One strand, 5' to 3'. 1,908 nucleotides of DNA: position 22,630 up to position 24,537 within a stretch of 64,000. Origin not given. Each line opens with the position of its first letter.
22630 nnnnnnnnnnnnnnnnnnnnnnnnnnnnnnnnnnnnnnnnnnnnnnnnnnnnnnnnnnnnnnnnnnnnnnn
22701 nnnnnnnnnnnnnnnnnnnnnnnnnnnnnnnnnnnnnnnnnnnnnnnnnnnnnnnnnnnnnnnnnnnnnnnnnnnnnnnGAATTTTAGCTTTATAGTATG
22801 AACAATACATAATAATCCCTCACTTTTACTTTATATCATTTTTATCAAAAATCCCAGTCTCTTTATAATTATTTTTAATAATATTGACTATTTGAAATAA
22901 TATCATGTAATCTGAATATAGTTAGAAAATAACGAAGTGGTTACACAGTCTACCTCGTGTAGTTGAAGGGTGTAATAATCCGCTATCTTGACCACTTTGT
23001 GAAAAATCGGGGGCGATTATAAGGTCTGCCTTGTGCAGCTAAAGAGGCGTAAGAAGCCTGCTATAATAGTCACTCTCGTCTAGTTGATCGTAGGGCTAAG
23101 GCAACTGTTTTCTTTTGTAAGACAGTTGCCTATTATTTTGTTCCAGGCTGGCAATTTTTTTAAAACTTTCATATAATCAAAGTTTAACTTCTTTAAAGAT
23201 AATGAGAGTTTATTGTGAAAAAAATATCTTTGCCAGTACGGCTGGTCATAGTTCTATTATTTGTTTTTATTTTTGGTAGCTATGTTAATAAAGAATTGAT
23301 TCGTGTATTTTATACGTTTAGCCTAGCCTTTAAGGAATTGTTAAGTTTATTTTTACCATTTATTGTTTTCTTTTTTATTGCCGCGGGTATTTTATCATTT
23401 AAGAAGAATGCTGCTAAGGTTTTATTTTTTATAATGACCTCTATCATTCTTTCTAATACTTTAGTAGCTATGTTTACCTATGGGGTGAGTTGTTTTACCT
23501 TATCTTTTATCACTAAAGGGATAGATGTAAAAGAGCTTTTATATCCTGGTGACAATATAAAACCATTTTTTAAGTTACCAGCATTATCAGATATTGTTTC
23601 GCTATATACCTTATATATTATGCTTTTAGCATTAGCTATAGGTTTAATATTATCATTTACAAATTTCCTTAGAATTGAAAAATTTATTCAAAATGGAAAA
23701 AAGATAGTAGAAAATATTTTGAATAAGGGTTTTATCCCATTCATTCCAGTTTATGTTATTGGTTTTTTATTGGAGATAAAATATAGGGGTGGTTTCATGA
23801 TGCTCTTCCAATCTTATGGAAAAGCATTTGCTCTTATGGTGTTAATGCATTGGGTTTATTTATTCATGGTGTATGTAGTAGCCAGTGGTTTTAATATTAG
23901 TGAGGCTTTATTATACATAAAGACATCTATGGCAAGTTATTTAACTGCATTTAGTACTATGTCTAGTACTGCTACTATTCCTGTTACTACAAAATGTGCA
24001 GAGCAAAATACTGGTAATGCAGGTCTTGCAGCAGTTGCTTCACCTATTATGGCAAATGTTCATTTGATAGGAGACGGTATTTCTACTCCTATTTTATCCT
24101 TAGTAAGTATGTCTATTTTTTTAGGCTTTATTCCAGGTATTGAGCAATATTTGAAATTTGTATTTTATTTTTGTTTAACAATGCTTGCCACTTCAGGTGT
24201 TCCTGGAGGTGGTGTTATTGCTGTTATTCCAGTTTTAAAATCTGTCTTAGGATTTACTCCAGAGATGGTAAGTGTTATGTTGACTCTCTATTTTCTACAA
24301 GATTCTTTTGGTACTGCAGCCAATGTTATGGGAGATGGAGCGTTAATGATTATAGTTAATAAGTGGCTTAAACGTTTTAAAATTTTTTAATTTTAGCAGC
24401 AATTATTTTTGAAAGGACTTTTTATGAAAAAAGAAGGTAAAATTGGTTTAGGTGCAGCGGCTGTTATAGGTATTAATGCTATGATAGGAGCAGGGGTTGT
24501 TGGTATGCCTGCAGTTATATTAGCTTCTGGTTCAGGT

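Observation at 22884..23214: Unassigned riboswitch-like leader: three homologous RNA modules, two closed by their own helices, the third fused to an intrinsic terminator, upstream of amino-acid transporters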

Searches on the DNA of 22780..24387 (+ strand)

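Call 4: search_rna_families(source=window, start=22780, end=23260, threshold=evalue, max_evalue=10, show_alignments=4)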
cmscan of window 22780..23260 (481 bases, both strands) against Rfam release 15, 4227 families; matches with E-value up to 10: 6.
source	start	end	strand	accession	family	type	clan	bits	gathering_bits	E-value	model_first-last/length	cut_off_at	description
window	23126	23176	-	RF02414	rli60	Gene; sRNA;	-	20.9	60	2.6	1-191/191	no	Listeria sRNA rli60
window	23123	23157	+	RF00344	snoZ267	Gene; snRNA; snoRNA; CD-box;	-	16.3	43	3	1-73/73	no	Small nucleolar RNA Z267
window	23099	23131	+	RF00074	mir-29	Gene; miRNA;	-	16.2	46.7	1.5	1-70/70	no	mir-29 microRNA precursor family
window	23026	23176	+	RF01242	snR36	Gene; snRNA; snoRNA; HACA-box;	CL00035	15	43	2.5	1-180/180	no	Small nucleolar RNA snR36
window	22840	22859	+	RF02181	ST7-AS2_1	Gene; lncRNA;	-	13.4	80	3.4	53-72/72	no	ST7 antisense RNA 2 conserved region 1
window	23142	23260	-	RF00125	IS128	Gene; sRNA;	-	11.4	80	9.7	83-209/209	5'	IS128 RNA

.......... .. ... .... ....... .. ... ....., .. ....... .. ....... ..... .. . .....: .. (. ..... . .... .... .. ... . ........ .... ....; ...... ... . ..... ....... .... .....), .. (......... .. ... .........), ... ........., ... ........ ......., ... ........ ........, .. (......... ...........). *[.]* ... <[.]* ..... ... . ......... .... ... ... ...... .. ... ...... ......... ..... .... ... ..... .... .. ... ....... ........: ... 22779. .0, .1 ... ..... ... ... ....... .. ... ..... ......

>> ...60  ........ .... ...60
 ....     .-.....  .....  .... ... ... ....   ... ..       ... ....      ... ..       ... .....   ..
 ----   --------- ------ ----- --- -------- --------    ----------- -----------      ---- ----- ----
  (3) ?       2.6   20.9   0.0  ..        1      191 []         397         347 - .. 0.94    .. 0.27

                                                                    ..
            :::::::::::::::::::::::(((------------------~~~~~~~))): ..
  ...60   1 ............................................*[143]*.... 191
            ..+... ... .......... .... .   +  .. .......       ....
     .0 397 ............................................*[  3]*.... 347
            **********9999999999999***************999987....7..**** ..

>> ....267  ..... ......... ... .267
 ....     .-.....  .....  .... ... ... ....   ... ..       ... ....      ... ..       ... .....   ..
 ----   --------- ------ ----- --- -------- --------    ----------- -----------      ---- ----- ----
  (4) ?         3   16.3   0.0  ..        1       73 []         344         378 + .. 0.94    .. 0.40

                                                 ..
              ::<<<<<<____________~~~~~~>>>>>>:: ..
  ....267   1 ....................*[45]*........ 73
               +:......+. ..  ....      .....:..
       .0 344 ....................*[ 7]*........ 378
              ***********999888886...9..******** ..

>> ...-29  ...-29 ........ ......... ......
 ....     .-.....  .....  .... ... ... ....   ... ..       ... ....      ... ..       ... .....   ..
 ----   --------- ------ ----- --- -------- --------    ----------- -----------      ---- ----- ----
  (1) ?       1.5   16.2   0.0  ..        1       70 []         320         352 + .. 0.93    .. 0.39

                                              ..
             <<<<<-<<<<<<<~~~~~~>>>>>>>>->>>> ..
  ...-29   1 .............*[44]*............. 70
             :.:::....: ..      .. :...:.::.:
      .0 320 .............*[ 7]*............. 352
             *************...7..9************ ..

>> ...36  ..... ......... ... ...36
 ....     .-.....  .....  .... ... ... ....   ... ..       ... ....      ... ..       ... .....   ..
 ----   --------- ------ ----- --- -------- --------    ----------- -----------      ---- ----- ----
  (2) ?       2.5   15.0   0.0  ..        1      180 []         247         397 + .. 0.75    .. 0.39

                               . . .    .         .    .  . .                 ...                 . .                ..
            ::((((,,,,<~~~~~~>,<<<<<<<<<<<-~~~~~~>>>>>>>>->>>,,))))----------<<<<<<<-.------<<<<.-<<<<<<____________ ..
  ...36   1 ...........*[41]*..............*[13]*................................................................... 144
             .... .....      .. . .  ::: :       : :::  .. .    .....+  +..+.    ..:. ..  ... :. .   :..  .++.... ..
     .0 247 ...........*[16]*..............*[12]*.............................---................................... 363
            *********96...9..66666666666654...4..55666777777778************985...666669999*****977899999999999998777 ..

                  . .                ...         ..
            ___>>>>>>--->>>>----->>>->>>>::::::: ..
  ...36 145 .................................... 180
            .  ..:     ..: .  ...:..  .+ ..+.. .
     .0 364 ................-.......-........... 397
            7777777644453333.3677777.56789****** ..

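Call 51: build_rna_model(alignment_id=A2, structure=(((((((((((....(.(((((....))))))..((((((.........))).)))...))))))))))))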
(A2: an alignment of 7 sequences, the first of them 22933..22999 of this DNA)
Model R1 built from alignment A2 (7 sequences, 70 columns); structure: as given.
model positions 69; base pairs 23; branch points 1; effective number of sequences 2.35; information 0.815 bits per position. Calibrated on 0.2 Mb of random sequence (short: E-values are rough).
structure used (alignment columns):
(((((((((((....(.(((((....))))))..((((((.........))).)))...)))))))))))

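Call 52: search_with_rna_model(model_id=R1, sources=[window, L001, L004, L005, L006, L007, L008, L009, L044, L045, L046, L049, L050, L051, L052, L053, L054, L055, L056, L057, L058, L059, L060, L061, L062, L063, L064, L065, L066, L067, L068, L069, L070, L071, L072, L073, L074, L075, L076, L077, L078, L079, L080, L081, L082, L083, L084, L085, L086, L087, L088, L089, L090, L091, L092, L093, L094, L095, L096, L097, L098, L099, L100, L101, L102, L103, L104, L105, L106, L107, L108, L109, L110], max_evalue=10, show_alignments=3)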
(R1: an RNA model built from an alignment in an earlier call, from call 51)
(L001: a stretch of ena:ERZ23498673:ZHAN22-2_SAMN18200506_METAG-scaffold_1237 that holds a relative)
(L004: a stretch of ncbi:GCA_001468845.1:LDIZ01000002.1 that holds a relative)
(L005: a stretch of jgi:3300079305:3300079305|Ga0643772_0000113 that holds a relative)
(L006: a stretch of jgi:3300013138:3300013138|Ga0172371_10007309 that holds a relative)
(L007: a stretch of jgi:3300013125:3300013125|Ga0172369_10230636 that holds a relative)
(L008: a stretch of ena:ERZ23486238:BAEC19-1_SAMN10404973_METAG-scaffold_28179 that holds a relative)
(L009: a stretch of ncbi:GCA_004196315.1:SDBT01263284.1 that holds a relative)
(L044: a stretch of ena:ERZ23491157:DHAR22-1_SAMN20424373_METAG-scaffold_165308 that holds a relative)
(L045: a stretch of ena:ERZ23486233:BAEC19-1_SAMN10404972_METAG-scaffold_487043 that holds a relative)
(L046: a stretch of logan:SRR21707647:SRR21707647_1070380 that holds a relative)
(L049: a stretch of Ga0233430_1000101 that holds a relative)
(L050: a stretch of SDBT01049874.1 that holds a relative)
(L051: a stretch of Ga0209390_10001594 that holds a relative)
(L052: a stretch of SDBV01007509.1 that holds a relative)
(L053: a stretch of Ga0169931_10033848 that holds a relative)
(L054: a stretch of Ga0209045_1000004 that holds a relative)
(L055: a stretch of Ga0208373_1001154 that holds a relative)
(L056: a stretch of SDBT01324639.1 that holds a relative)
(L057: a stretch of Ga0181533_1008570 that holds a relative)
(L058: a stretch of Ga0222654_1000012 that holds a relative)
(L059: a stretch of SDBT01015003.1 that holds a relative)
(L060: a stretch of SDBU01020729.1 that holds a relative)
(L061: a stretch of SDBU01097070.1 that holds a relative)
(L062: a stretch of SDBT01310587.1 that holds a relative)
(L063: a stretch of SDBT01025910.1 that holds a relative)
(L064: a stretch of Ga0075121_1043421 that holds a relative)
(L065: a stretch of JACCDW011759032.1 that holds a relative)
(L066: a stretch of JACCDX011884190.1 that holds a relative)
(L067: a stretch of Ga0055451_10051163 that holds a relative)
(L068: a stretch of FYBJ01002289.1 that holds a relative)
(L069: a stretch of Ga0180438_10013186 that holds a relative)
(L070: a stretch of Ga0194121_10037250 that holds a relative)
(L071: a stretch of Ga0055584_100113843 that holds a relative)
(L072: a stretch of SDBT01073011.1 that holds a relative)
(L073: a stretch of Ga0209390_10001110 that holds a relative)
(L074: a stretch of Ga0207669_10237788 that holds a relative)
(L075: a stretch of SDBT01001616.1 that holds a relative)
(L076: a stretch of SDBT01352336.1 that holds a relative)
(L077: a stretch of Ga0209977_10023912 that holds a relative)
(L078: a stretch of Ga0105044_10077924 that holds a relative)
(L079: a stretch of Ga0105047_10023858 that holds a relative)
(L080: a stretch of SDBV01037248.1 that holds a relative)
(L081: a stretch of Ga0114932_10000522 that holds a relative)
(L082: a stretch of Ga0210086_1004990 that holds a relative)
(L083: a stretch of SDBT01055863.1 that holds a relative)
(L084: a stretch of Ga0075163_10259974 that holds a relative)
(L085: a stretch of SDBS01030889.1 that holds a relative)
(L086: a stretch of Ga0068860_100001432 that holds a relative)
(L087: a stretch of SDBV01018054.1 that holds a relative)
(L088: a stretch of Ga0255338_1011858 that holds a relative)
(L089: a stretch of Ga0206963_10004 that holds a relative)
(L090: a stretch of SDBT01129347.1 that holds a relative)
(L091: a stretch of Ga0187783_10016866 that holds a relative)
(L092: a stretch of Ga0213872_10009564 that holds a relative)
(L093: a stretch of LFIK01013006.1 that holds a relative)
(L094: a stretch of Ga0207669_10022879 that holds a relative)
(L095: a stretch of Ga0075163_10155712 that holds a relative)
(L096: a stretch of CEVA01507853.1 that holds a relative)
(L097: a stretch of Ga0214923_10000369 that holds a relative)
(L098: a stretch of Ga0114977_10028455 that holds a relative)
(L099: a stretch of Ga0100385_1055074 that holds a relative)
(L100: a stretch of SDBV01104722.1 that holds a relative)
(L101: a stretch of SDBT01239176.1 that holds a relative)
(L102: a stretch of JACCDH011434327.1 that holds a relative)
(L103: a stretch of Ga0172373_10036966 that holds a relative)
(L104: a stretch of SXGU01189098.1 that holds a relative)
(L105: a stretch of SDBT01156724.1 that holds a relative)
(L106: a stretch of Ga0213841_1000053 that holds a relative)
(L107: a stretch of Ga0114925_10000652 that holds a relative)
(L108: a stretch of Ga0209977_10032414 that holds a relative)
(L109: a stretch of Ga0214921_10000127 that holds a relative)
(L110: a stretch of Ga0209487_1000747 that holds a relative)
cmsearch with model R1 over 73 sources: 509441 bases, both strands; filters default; matches with E-value up to 10: 12.
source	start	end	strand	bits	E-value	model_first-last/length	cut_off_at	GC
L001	1898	1966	+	93.6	6.7e-20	1-69/69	no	0.43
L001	2067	2135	+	91.9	1.7e-19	1-69/69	no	0.43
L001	2236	2304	+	91.1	2.8e-19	1-69/69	no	0.42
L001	1974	2041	+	78.9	3e-16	1-69/69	no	0.43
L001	2143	2210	+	78.9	3e-16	1-69/69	no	0.43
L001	1805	1872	+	77.4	7.3e-16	1-69/69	no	0.44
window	23009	23077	+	64.4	1.2e-12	1-69/69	no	0.49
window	22933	22999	+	60.2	1.4e-11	1-69/69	no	0.45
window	40951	41011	+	13.4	6.4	1-69/69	no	0.25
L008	3616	3673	-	12.8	9.4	1-69/69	no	0.4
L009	1481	1538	-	12.8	9.4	1-69/69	no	0.4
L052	1214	1248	+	12.7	9.6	1-69/69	no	0.37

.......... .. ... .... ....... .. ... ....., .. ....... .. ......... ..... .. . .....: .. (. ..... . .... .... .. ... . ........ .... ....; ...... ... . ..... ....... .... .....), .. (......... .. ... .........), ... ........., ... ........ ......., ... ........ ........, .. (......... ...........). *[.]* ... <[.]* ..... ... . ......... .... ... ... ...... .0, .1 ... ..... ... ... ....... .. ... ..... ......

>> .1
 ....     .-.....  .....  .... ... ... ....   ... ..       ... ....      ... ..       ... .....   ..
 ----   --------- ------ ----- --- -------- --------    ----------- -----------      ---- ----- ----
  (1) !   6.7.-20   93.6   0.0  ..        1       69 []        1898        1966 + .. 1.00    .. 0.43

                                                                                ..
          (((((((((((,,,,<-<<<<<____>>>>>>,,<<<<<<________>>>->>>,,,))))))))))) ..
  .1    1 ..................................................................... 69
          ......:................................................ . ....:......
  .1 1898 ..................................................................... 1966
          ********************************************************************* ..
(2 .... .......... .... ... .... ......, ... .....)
